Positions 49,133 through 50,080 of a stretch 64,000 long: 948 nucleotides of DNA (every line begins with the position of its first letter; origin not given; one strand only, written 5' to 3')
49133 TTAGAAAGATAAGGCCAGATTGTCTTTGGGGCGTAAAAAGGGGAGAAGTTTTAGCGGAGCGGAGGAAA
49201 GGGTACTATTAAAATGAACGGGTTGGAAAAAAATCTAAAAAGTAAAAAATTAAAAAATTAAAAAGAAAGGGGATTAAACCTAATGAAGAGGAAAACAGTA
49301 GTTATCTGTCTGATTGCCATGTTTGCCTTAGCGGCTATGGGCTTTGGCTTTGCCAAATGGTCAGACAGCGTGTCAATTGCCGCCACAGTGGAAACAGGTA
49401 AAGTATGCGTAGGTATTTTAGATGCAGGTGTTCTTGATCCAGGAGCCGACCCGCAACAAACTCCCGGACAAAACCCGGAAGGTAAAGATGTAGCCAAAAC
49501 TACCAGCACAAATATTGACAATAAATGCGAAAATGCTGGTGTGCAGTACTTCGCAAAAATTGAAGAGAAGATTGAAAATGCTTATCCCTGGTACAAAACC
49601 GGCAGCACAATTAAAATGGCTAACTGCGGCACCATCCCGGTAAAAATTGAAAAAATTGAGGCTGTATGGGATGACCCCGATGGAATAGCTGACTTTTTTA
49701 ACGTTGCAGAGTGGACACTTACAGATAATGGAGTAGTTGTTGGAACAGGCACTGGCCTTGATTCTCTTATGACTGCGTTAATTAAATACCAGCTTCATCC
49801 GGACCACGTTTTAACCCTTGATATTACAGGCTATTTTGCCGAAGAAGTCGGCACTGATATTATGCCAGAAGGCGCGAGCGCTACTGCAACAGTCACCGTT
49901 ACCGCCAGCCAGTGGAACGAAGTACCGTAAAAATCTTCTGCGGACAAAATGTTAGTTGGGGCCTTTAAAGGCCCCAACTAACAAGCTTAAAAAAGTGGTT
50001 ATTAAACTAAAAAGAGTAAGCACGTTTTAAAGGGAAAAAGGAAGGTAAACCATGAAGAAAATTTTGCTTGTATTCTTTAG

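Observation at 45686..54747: Multi-subunit TasA/camelysin-like fibre locus with dedicated SipW-fusion peptidase: candidate undescribed surface-filament system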

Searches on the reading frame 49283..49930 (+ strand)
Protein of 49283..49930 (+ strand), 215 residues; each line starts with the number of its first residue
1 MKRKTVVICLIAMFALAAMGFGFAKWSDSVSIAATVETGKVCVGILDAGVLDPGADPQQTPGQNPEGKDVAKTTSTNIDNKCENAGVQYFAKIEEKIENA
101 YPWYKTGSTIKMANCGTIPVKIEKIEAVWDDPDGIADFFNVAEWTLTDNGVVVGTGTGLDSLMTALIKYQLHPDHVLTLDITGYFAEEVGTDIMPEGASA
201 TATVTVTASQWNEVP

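Call 3: search_protein_families(library=pfam, proteins=[window:49283-49930:+], max_evalue=0.1)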
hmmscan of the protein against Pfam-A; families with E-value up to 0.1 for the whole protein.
window:49283-49930:+ (215 aa): 0 families

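Call 4: search_protein_families(library=ncbifam, proteins=[window:49283-49930:+], max_evalue=0.1)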
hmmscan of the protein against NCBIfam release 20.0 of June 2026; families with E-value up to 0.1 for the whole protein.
window:49283-49930:+ (215 aa): 0 families

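Call 7: search_solved_structures(query=window:49283-49930:+, max_evalue=10)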
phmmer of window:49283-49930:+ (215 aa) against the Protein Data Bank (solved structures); distinct sequences matched with E-value up to 10: 4.
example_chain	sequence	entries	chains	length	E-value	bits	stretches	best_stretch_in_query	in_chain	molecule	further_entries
9sj2_C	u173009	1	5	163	0.064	16.2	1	25-142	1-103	AbpX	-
9rhp_A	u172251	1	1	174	0.22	14.4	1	92-142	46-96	Archaeal bundling protein X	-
5ag9_A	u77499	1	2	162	0.27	14.1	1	136-200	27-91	Gingipain R2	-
5ag8_A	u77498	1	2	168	0.54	13.2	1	136-199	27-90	GINGIPAIN R2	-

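Call 8: search_solved_structures(query=A1, max_evalue=10)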
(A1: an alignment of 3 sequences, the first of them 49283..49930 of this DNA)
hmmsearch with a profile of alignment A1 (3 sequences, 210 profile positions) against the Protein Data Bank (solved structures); distinct sequences matched with E-value up to 10: 5.
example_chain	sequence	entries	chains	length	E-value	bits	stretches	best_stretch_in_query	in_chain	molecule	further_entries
9sj2_C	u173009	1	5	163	2.2e-06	30.5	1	25-122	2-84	AbpX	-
9rhp_A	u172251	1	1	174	5.2e-05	26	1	64-122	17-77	Archaeal bundling protein X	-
2wnx_A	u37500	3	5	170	0.29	13.8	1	107-133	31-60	GLYCOSIDE HYDROLASE, FAMILY 9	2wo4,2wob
2f1e_A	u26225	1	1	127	1.7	11.2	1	103-149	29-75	Protein apaG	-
4hb1_A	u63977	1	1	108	5.4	9.6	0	136-174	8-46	DHP1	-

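Call 15: search_solved_structures(query=A1, max_evalue=0.001, show_alignments=2)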
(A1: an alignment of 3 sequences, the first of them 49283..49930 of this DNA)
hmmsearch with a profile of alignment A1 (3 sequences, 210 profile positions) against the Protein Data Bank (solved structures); distinct sequences matched with E-value up to 0.001: 2.
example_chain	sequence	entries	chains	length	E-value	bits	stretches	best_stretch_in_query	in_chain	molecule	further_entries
9sj2_C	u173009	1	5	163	2.2e-06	30.5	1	25-122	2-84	AbpX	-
9rhp_A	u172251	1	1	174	5.2e-05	26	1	64-122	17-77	Archaeal bundling protein X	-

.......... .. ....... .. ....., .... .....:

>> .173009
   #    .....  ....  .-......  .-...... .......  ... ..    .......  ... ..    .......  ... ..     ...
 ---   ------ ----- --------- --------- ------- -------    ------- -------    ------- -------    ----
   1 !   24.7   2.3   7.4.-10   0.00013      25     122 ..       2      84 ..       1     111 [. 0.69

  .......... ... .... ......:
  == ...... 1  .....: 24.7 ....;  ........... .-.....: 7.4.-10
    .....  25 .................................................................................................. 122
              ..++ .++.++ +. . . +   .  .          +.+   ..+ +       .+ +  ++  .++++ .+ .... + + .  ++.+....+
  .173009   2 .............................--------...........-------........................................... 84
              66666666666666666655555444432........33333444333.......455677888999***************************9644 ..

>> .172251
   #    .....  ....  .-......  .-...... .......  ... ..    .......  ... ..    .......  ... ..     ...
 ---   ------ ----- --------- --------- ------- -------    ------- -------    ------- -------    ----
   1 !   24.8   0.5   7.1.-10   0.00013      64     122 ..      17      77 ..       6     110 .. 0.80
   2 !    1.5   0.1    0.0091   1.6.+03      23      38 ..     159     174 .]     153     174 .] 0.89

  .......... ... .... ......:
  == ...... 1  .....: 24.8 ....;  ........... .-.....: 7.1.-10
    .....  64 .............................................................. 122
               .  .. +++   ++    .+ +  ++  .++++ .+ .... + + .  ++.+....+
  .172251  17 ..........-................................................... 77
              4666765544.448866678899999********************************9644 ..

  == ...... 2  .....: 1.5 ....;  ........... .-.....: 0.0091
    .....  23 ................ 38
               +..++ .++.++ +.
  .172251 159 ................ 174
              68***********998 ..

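Call 16: find_homologous_proteins(query=window:49283-49930:+, max_evalue=0.001)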
Query window:49283-49930:+ (215 aa): 89 proteins with E <= 0.001 among 568 candidates.
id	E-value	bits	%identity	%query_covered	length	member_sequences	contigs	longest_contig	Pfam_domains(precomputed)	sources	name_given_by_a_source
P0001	2.5e-140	483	100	100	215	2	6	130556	-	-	-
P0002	3.3e-72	261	61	99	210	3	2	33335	-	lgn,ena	-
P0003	1.9e-70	255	59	91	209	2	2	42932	-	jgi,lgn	jgi:hypothetical protein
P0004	1.0e-66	243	57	99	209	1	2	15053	-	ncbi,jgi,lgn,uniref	ncbi:hypothetical protein [Thermodesulfitimonas autotrophica]|uniref:hypothetical protein n=1 Tax=Th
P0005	5.5e-52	195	47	90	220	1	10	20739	-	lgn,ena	-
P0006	1.2e-50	190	44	99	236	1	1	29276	-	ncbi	ncbi:MAG: hypothetical protein AB1500_12400 [Bacillota bacterium]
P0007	1.9e-47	180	47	99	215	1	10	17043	-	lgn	-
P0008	3.0e-46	176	47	100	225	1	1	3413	-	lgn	-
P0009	2.6e-45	173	47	100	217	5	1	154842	-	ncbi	-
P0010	8.8e-45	171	46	99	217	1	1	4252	-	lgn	-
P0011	1.3e-43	167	44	99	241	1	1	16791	-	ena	-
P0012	2.3e-43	166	46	100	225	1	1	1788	-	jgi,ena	-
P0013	3.4e-41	159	45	99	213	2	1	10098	-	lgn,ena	-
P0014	7.6e-40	155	39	99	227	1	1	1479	-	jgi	-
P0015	7.6e-39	152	40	93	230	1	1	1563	-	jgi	-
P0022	2.8e-32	130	37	99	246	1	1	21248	-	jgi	jgi:predicted ribosomally synthesized peptide with SipW-like signal peptide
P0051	2.5e-11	62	34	100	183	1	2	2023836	-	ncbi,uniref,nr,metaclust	ncbi:hypothetical protein Pyrde_1209 [Pyrodictium delaneyi]|uniref:Uncharacterized protein n=1 Tax=P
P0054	4.2e-11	61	31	100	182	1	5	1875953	-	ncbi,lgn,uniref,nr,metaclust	ncbi:conserved hypothetical protein [Ignisphaera aggregans DSM 17230]|uniref:Uncharacterized protein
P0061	9.6e-10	57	40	47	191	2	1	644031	-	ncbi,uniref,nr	ncbi:MAG: hypothetical protein B7O98_04005 [Zestosphaera tikiterensis]|uniref:Uncharacterized protei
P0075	1.9e-8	52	29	89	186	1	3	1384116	-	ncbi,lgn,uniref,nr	ncbi:hypothetical protein [Desulfurococcus amylolyticus]|uniref:Uncharacterized protein n=1 Tax=Desu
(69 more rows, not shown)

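Call 23: find_encoding_contigs(protein=P0004, flank=10000, max_places=2)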
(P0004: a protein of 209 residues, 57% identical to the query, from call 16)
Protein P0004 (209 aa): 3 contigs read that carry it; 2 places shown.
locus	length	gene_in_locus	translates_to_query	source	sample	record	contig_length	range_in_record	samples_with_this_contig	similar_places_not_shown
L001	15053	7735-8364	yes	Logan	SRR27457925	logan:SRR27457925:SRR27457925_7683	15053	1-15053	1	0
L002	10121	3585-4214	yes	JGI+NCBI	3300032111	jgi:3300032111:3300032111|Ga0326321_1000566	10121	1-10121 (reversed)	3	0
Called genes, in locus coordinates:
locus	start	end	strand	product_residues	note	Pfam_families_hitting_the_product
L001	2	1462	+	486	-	?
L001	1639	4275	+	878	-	PF01368:DHH, PF02272:DHHA1, PF17768:RecJ_OB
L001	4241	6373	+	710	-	PF01966:HD, PF13328:HD_4, PF04607:RelA_SpoT, PF02824:TGS, PF19296:RelA_AH, PF28438:RelA_RIS, PF13291:ACT_4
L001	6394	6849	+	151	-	PF02580:Tyr_Deacylase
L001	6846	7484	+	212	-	PF00753:Lactamase_B, PF23023:Anti-Pycsar_Apyc1 (faint), PF12706:Lactamase_B_2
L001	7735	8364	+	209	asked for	-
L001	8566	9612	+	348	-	-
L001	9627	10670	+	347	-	PF17231:DUF5305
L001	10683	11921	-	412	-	PF13167:GTP-bdg_N, PF16360:GTP-bdg_M, PF01926:MMR_HSR1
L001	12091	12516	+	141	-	PF13380:CoA_binding_2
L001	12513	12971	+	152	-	PF00588:SpoU_methylase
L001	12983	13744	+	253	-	PF06347:SH3_4 (faint), PF08239:SH3_3 (weak), PF18348:SH3_16, PF00877:NLPC_P60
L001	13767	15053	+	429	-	?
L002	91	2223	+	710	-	PF01966:HD, PF13328:HD_4, PF04607:RelA_SpoT, PF02824:TGS, PF19296:RelA_AH, PF28438:RelA_RIS, PF13291:ACT_4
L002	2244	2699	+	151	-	PF02580:Tyr_Deacylase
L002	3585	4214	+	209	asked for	-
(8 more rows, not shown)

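Call 24: find_encoding_contigs(protein=P0009, flank=10000, max_places=2)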
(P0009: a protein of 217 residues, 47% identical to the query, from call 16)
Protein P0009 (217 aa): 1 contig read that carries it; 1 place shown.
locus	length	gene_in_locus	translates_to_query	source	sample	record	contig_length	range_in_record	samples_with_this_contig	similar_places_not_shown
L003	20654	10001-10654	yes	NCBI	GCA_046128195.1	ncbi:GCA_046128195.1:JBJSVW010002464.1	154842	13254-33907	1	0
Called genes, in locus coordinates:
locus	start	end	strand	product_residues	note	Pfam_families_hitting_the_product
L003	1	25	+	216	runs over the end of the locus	PF12389:Peptidase_M73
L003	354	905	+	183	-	-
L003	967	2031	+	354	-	-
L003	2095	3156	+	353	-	-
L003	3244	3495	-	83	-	-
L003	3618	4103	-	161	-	-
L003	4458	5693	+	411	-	PF00070:Pyr_redox (weak), PF00890:FAD_binding_2 (weak), PF01262:AlaDh_PNT_C (weak), PF01266:DAO (weak), PF03486:HI0933_like, PF12831:FAD_oxidored, PF13450:NAD_binding_8, PF22780:HI0933_like_1st, +6 more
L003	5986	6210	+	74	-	PF07872:DUF1659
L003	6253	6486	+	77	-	PF11148:DUF2922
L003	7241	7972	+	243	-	PF00072:Response_reg (faint), PF00196:GerE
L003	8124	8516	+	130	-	PF00072:Response_reg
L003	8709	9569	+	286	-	PF02369:Big_1 (weak), PF16640:Big_3_5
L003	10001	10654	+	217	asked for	-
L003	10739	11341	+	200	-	-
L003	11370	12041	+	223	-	-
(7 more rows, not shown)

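Call 25: predict_structure(alignment_id=A3)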
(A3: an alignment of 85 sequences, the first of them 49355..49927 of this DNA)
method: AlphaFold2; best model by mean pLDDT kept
length: 191 residues; sequences in the alignment: 85
mean_pLDDT: 93.6   pTM: 0.86
mean pLDDT of the five models: 93.6, 92.7, 91.5, 90.5, 90.4
residues with pLDDT >= 90: 167; 70-90: 11; 50-70: 11; < 50: 2
segments of 3 or more residues with pLDDT < 50: none
pLDDT, mean of each block of 10 residues (from residue 1): 59 85 92 95 96 98 98 97 98 96 97 98 98 97 96 98 98 96 88 64
secondary structure, 60 per line:
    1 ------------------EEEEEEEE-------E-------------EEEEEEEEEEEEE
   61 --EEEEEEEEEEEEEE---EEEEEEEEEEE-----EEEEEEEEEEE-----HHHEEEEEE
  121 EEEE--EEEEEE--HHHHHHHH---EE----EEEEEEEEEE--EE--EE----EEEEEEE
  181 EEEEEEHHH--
elements in order: E19-26 E48-60 E63-76 E80-90 E96-106 E115-124 E127-132 H135-142 E152-161 E174-186

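Call 29: fold_search(model_id=the predicted structure, library=pdb)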
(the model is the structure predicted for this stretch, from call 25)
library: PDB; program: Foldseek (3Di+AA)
matches with E <= 10: 680; with E <= 0.001: 0
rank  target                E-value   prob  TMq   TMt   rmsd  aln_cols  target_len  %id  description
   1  8aur_A                1.1e-03  1.00  0.52  0.44   7.0       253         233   11  Cryo-EM structure of a TasA fibre (released 2022-11-30)
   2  7pnb_A                2.4e-03  0.99  0.37  0.38  10.5       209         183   11  Sulfolobus acidocaldarius 0406 filament. (released 2022-09-14)
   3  8xck_F                5.1e-03  0.72  0.24  0.16  29.2       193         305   11  Closed state of central tail fiber of bacteriophage lambda (released 2024-05-01)
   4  4y2l_A                8.8e-03  0.82  0.27  0.33  17.5       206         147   10  Structure of CFA/I pili major subunit CfaB trimer (released 2016-08-10)
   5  4y2l_D                1.1e-02  0.84  0.28  0.34  18.3       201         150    9  Structure of CFA/I pili major subunit CfaB trimer (released 2016-08-10)
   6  5mkc_B                1.2e-02  0.63  0.24  0.22  15.8       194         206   13  Crystal structure of the RrgA Jo.In complex (released 2017-03-15)
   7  4y2l_F                1.2e-02  0.60  0.23  0.28  18.4       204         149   11  Structure of CFA/I pili major subunit CfaB trimer (released 2016-08-10)
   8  5mkc_A                1.3e-02  0.63  0.23  0.22  15.8       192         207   13  Crystal structure of the RrgA Jo.In complex (released 2017-03-15)
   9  5mkc_D                1.3e-02  0.63  0.24  0.22  15.5       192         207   12  Crystal structure of the RrgA Jo.In complex (released 2017-03-15)
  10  8iq9_B                1.6e-02  0.72  0.28  0.12  10.7       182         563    9  Crystal structure of trimeric K2-2 TSP in complex with tetrasaccharide and octasaccharide (released 2024-02-21)
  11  8xcj_F                1.6e-02  0.51  0.23  0.12  27.6       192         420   12  Open State of central tail fiber of bacteriophage lambda upon binding to LamB (gpJ713-LamB complex) (released 2024-05-01)
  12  4y2l_B                2.0e-02  0.75  0.28  0.34  18.0       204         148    9  Structure of CFA/I pili major subunit CfaB trimer (released 2016-08-10)
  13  1tza_A                2.6e-02  0.35  0.18  0.26  19.5       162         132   14  X-ray structure of Northeast Structural Genomics Consortium target SoR45 (released 2004-07-27)
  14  2vnr                  2.7e-02  0.54  0.24  0.26  11.3       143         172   16  Family 51 carbohydrate binding module from a family 98 glycoside hydrolase produced by Clostridium perfringens. (released 2008-02-19)
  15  2vng_B                2.9e-02  0.35  0.22  0.23  11.9       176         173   15  Family 51 carbohydrate binding module from a family 98 glycoside hydrolase produced by Clostridium perfringens in comp (released 2008-02-19)
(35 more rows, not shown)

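Call 38: search_protein_representatives(alignment_id=A3)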
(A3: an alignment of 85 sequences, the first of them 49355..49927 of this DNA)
Query: 85 sequences, 208 profile positions. Proteins with E-value up to 0.001 (for the whole library): 4230; up to 1e-10: 2605; up to 1e-30: 318. The best 150 are listed.
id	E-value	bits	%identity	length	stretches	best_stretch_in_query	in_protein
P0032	1.5e-64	234.0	-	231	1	1-206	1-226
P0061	1.5e-64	234.0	-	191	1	3-206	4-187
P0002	5.6e-63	228.8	-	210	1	1-203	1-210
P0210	9.4e-59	215.1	-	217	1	1-202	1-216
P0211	1.1e-58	214.8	-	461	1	19-205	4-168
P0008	1.4e-58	214.5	-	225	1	2-203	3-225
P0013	2.5e-57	210.4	-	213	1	1-202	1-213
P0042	4.9e-57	209.5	-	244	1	1-205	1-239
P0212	1.5e-56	207.8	-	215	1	1-202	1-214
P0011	1.5e-56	207.8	-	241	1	1-206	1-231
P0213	1.5e-54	201.3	-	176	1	1-203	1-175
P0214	9.7e-54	198.7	-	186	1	1-205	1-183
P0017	1.7e-53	197.9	-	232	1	1-205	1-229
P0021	5.9e-53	196.1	-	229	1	2-203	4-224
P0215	1.5e-52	194.8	-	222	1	1-202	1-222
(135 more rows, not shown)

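Call 40: list_cluster_members(proteins=[P0054, P0061, P0075, P0051, P0004])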
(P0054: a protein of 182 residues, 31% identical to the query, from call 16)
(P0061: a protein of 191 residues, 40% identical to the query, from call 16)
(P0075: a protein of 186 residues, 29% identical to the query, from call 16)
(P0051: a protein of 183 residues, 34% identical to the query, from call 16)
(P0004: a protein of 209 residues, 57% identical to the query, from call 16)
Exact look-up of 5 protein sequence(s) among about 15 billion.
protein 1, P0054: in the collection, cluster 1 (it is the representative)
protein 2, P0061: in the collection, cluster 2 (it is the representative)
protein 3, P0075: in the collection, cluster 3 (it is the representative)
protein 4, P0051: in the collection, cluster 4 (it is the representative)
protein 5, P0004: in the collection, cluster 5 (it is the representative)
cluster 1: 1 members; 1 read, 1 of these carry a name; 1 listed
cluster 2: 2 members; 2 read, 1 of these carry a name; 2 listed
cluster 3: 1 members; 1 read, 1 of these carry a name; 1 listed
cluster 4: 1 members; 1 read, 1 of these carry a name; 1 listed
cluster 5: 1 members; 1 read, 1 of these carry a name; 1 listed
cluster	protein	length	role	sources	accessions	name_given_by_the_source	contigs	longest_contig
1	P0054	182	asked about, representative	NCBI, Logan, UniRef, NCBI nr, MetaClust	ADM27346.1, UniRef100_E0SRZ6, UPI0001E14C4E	conserved hypothetical protein [Ignisphaera aggregans DSM 17230] | Uncharacterized protein n=1 Tax=Ignisphaera aggregans (strain DSM 17230 / JCM 13409 / ... | status=active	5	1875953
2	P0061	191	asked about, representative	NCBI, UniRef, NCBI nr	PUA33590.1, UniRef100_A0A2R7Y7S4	MAG: hypothetical protein B7O98_04005 [Zestosphaera tikiterensis] | Uncharacterized protein n=1 Tax=Zestosphaera tikiterensis TaxID=1973259 ...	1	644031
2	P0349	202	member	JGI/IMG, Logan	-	-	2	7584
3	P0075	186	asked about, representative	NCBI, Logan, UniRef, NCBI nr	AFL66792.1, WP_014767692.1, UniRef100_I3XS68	hypothetical protein [Desulfurococcus amylolyticus] | Uncharacterized protein n=1 Tax=Desulfurococcus amylolyticus DSM 16532 TaxID=768672 ...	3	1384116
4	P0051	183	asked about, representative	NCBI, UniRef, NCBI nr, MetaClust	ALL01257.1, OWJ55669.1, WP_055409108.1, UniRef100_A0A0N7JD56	hypothetical protein Pyrde_1209 [Pyrodictium delaneyi] | Uncharacterized protein n=1 Tax=Pyrodictium delaneyi TaxID=1273541 RepID=A0A0N7JD56_9CREN | hypothetical protein [Pyrodictium delaneyi]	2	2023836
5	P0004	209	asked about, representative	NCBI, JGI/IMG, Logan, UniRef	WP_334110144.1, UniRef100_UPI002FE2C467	hypothetical protein [Thermodesulfitimonas autotrophica] | hypothetical protein n=1 Tax=Thermodesulfitimonas autotrophica TaxID=1894989 ...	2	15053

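Call 54: find_related_loci(query=A6, collection=genome_contigs, flank=8000)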
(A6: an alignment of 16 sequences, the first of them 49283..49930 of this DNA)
Query A6 (215 aa) in genome_contigs; peptide patterns used: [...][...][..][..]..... (x = any residue, [..] = any of these).
42 stretches matched a pattern; 27 encode a relative of the query (tblastn E <= 1e-3); 27 distinct loci.
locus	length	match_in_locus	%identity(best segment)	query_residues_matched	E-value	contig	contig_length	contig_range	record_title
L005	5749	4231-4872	44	3-214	2e-46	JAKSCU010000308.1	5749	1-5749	MAG: Bacillota bacterium isolate MAG.313 k141_355178, whole genome shotgun sequence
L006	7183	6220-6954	38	3-214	6e-45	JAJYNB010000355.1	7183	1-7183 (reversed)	MAG: Bacillota bacterium isolate DBS2-4.bin25 NODE_18954_length_7183_cov_1.28586, whole genome shotgun sequence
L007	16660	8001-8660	38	3-214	4e-40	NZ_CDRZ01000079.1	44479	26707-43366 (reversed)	Syntrophaceticus schinkii strain Sp3, whole genome shotgun sequence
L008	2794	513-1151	36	3-215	2e-36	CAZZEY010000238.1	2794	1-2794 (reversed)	MAG TPA_asm: uncultured Syntrophaceticus sp. isolate binchicken_co139_771 genome assembly, contig: NODE_97353_length_279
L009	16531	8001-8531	30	12-214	5e-17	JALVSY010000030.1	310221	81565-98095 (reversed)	MAG: Pyrodictiaceae archaeon isolate M1_maxbin2_scaf2bin.012 M1_NODE_4_length_310221_cov_161.796213, whole genome shotgu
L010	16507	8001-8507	29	11-215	3e-16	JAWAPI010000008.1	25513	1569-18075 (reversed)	MAG: Desulfurococcaceae archaeon isolate SZTDM-1c_201709_bins_76 SZTDM-1c_201709_bins_76_scaffold_8, whole genome shotgu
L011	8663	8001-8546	34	11-193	7e-16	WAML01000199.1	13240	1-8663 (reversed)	MAG: Desulfurococcales archaeon isolate S139_91_esom k151_5529, whole genome shotgun sequence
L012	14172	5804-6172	36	4-135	3e-15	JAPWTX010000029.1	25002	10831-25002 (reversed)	MAG: Ignisphaera sp. isolate RSNS13 scaffold_373_c1, whole genome shotgun sequence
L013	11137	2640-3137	30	16-214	1e-14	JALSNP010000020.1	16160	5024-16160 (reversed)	MAG: Pyrodictiaceae archaeon isolate 356-284_metabat1_scaf2bin.014 356-284_scaffold_1708_c1, whole genome shotgun sequen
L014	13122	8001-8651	27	1-213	3e-14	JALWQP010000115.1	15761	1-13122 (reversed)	MAG: Desulfurococcales archaeon isolate M2_metabat1_scaf2bin.071 M2_NODE_4287_length_15761_cov_2.636242, whole genome sh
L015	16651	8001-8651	27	1-213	3e-14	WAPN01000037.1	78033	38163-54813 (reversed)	MAG: Desulfurococcales archaeon isolate S144_56_esom k151_80965, whole genome shotgun sequence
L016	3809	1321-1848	30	11-214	3e-14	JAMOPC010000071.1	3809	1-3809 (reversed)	MAG: Desulfurococcales archaeon isolate 4559-240_metabat1_scaf2bin.015 4559-240_scaffold_14508_c1, whole genome shotgun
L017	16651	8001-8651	27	1-213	5e-14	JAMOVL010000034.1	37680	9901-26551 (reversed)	MAG: Desulfurococcales archaeon isolate PIR-30_metabat2_scaf2bin.025 PIR-30_scaffold_332_c1, whole genome shotgun sequen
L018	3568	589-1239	27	1-213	5e-14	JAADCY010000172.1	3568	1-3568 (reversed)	MAG: Thermoproteota archaeon isolate L_MaxBin.049 contig-127_36346, whole genome shotgun sequence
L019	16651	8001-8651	30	1-213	6e-14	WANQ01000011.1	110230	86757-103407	MAG: Pyrodictiaceae archaeon isolate S141_63_esom k151_166602, whole genome shotgun sequence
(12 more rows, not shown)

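Call 55: find_encoding_contigs(protein=P0001, flank=3000, max_places=4)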
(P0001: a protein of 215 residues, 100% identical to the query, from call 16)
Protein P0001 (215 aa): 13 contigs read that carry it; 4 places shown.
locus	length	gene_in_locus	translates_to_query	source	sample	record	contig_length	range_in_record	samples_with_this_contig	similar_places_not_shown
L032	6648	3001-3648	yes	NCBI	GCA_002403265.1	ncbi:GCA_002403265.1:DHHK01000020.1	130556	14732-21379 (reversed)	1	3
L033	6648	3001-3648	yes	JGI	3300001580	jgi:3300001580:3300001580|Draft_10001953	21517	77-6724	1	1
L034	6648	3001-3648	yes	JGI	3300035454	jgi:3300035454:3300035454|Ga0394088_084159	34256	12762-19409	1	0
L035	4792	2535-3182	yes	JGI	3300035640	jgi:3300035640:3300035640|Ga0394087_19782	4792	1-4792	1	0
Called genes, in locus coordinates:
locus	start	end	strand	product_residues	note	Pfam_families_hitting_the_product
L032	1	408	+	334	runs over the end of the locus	-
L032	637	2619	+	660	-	PF08450:SGL (faint)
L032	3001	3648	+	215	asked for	-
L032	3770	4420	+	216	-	-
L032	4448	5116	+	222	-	-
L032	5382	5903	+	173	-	-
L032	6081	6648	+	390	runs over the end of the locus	PF10502:Peptidase_S26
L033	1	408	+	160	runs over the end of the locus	?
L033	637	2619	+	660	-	PF08450:SGL (faint)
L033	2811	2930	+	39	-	-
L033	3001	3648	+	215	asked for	-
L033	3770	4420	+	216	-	-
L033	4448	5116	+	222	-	-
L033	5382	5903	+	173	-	-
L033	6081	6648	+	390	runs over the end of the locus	PF10502:Peptidase_S26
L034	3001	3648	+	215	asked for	-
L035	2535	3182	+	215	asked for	-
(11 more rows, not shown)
